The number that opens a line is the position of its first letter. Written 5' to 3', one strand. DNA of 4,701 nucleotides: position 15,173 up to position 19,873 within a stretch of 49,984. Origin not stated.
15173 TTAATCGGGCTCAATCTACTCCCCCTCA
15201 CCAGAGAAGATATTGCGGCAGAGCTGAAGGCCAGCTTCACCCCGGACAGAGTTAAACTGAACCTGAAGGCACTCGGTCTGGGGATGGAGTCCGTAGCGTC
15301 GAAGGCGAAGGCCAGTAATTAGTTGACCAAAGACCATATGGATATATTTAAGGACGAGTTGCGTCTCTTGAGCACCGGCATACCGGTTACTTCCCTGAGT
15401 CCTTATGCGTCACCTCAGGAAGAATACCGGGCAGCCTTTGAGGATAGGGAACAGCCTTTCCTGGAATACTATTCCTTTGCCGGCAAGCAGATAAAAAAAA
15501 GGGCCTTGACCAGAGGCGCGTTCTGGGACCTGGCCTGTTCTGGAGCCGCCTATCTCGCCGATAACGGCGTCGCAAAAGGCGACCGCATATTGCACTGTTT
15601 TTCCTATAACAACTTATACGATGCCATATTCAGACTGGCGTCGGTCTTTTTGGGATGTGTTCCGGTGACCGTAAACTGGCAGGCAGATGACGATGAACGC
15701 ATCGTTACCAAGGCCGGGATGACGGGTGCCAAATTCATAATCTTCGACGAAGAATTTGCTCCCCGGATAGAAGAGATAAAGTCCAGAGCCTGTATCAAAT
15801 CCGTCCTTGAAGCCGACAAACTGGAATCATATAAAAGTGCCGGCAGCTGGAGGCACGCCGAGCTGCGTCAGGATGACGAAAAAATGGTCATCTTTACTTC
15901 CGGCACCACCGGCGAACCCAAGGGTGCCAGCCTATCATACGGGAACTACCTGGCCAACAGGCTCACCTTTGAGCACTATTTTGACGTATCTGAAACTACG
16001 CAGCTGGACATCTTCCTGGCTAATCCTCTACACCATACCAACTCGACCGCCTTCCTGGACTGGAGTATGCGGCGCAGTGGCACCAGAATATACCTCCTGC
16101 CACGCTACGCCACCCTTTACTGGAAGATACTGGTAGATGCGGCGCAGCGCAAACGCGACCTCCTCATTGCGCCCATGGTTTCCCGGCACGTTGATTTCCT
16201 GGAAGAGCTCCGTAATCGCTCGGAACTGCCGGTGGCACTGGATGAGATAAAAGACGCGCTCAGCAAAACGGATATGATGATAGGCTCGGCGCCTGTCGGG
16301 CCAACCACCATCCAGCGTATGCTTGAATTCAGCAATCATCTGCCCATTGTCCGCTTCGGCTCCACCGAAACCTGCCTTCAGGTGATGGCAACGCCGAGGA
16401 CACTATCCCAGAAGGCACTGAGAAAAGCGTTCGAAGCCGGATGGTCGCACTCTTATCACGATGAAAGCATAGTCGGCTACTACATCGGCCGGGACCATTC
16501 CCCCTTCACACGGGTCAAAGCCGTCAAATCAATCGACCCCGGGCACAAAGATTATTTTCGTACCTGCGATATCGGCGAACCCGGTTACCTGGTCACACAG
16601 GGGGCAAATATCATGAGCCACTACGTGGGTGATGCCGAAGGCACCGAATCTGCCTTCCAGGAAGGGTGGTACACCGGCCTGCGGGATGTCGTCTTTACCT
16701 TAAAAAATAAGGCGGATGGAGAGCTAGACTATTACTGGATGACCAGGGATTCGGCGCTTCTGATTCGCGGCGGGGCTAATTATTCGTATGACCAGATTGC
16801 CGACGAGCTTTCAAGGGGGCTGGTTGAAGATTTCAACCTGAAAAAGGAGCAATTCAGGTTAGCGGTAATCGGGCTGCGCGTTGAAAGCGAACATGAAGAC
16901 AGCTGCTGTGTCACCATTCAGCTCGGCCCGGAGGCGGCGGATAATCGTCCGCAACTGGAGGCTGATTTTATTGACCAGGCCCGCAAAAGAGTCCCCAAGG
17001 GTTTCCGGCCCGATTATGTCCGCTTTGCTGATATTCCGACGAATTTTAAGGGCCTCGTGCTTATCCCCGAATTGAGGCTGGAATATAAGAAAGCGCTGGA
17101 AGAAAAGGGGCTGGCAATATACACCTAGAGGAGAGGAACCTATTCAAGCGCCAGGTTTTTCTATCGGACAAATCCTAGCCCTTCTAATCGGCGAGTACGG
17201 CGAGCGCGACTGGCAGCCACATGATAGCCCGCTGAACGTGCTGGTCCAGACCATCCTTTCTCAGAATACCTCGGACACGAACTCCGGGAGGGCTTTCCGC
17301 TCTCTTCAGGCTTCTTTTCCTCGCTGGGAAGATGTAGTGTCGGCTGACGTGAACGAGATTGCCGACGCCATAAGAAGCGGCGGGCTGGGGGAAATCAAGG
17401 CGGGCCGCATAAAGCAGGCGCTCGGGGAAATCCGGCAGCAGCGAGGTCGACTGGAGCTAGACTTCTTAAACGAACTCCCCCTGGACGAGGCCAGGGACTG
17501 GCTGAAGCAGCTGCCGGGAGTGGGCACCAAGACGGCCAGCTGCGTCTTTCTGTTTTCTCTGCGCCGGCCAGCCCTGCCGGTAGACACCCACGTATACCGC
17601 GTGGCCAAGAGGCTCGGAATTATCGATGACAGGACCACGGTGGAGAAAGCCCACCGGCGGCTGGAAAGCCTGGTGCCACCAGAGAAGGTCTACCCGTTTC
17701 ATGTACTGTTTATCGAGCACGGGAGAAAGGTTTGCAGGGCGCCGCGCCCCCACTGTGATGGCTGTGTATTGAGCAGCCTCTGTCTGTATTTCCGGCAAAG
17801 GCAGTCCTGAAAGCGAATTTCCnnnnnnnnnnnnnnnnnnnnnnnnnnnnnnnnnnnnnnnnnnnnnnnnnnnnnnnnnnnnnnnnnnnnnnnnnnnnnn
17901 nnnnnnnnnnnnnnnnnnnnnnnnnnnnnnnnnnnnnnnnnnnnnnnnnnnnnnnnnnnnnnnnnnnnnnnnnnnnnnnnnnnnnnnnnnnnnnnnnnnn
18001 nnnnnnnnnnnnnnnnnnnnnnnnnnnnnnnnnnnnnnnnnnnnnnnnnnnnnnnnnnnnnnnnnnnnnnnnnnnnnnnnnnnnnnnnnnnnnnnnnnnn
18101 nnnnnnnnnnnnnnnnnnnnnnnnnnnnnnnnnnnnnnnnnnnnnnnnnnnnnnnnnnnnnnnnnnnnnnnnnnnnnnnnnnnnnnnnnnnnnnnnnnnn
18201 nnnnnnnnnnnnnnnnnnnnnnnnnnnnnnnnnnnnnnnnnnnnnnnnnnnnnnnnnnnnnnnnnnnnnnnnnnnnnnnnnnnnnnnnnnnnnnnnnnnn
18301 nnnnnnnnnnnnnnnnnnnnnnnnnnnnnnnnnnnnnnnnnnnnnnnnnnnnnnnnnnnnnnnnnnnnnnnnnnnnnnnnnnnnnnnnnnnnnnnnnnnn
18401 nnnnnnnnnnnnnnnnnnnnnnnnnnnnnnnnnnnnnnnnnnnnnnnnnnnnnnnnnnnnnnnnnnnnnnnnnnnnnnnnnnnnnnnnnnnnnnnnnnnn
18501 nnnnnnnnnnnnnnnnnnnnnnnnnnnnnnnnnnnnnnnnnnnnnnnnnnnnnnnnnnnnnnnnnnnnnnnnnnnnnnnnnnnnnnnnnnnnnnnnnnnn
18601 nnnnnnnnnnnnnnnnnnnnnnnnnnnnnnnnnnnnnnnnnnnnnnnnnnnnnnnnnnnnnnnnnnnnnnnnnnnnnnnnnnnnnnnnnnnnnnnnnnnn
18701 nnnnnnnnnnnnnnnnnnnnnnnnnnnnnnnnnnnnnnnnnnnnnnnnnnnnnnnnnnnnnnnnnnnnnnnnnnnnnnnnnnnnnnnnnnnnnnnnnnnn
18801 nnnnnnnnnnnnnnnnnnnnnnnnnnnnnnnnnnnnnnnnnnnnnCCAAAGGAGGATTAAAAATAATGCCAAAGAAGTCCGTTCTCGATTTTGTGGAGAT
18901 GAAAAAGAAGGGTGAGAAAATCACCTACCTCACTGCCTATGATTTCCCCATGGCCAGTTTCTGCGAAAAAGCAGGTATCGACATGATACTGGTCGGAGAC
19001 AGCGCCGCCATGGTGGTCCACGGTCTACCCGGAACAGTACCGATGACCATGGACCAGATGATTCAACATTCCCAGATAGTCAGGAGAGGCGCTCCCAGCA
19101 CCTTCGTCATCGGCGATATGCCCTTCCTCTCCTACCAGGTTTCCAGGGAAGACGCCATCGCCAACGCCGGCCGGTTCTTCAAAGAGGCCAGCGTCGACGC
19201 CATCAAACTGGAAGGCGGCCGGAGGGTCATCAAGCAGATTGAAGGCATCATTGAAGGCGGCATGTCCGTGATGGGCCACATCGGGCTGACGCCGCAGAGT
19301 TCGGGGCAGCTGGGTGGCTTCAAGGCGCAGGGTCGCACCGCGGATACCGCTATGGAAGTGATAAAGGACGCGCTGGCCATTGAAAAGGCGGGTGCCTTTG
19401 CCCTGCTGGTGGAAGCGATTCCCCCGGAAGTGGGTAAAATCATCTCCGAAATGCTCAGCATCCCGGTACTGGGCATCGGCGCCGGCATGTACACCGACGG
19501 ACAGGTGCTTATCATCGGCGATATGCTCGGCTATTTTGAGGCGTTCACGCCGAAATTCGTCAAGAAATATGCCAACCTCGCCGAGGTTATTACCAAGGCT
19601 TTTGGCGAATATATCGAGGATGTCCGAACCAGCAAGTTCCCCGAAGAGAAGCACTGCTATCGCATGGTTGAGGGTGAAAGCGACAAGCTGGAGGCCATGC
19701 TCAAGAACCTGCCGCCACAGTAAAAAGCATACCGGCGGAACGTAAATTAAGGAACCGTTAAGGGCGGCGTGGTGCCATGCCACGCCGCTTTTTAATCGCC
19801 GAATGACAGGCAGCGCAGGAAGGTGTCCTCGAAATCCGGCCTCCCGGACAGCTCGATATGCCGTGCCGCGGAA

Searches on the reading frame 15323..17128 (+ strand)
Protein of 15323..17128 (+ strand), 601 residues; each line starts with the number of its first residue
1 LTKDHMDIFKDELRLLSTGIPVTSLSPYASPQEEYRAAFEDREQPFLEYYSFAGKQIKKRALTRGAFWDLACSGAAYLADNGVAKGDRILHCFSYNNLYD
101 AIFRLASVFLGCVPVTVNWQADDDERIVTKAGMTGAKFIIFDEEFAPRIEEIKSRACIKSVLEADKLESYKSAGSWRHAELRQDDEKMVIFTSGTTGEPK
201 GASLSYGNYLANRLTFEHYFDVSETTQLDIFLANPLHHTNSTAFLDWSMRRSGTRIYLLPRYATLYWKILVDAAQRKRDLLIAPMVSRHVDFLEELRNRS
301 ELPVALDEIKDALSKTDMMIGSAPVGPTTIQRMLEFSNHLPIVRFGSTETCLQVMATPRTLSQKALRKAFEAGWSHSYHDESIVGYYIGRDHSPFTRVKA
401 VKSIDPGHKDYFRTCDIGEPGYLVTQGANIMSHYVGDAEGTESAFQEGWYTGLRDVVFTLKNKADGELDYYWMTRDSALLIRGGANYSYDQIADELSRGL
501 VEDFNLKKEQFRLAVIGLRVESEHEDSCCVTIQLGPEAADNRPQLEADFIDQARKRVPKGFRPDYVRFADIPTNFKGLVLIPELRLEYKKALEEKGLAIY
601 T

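Call 4: search_protein_families(library=pfam, proteins=[window:15323-17128:+])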
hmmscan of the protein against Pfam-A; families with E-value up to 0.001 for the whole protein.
window:15323-17128:+ (601 aa): 1 family
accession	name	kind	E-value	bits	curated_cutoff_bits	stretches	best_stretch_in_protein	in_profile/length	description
PF00501.34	AMP-binding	-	3.2e-32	112.2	29.9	1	59-434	19-383/384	AMP-binding enzyme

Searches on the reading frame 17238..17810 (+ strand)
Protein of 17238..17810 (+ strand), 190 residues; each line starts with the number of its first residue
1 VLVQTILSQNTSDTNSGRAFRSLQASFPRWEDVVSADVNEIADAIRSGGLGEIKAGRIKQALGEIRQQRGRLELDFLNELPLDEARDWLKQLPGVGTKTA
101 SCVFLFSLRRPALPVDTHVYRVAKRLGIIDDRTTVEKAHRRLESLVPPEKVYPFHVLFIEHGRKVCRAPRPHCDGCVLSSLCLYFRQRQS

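Call 30: search_protein_families(library=ncbifam, proteins=[window:17238-17810:+], max_evalue=0.001)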
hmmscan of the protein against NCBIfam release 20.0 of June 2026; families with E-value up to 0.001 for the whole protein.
window:17238-17810:+ (190 aa): 8 families
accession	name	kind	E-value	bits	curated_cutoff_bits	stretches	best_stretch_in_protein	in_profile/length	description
NF053634.1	MonDNAglycDR2438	equivalog_domain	2e-50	171.3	400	1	2-185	24-207/219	monofunctional DNA glycosylase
TIGR01083.1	nth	equivalog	9.7e-30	103.7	211.7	1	1-173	30-192/192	endonuclease III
NF007978.0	PRK10702.1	equivalog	1.3e-18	67.4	405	1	2-184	33-205/211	endonuclease III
TIGR01084.1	mutY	equivalog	7.3e-14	52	286.5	1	6-188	36-212/277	A/G-specific adenine glycosylase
TIGR00588.1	ogg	subfamily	5.4e-13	48.7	397.85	1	26-129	162-263/310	8-oxoguanine DNA-glycosylase (ogg)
NF010488.0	PRK13910.1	equivalog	5.4e-10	39.1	471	1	9-183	4-168/290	adenine-specific DNA glycosylase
NF008132.0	PRK10880.1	equivalog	1.5e-07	30.8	427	1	18-185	51-212/351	A/G-specific adenine glycosylase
NF010494.0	PRK13913.1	equivalog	5.3e-06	26.5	192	1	3-128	37-164/220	3-methyladenine DNA glycosylase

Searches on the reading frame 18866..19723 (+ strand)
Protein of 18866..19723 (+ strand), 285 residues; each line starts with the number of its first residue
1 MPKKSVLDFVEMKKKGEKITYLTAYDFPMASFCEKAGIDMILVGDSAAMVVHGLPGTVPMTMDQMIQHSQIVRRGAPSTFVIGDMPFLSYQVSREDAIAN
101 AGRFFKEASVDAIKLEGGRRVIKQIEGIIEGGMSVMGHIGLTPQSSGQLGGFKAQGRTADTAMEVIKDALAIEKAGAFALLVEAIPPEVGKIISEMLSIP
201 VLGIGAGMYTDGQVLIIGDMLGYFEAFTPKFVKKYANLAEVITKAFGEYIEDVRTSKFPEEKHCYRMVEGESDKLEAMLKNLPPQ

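Call 4: search_protein_families(library=pfam, proteins=[window:18866-19723:+])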
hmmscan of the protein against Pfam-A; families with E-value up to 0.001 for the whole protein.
window:18866-19723:+ (285 aa): 1 family
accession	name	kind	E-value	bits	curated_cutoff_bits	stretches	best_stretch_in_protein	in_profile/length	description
PF02548.21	Pantoate_transf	-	1.5e-107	359.3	28.7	1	4-261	2-259/259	Ketopantoate hydroxymethyltransferase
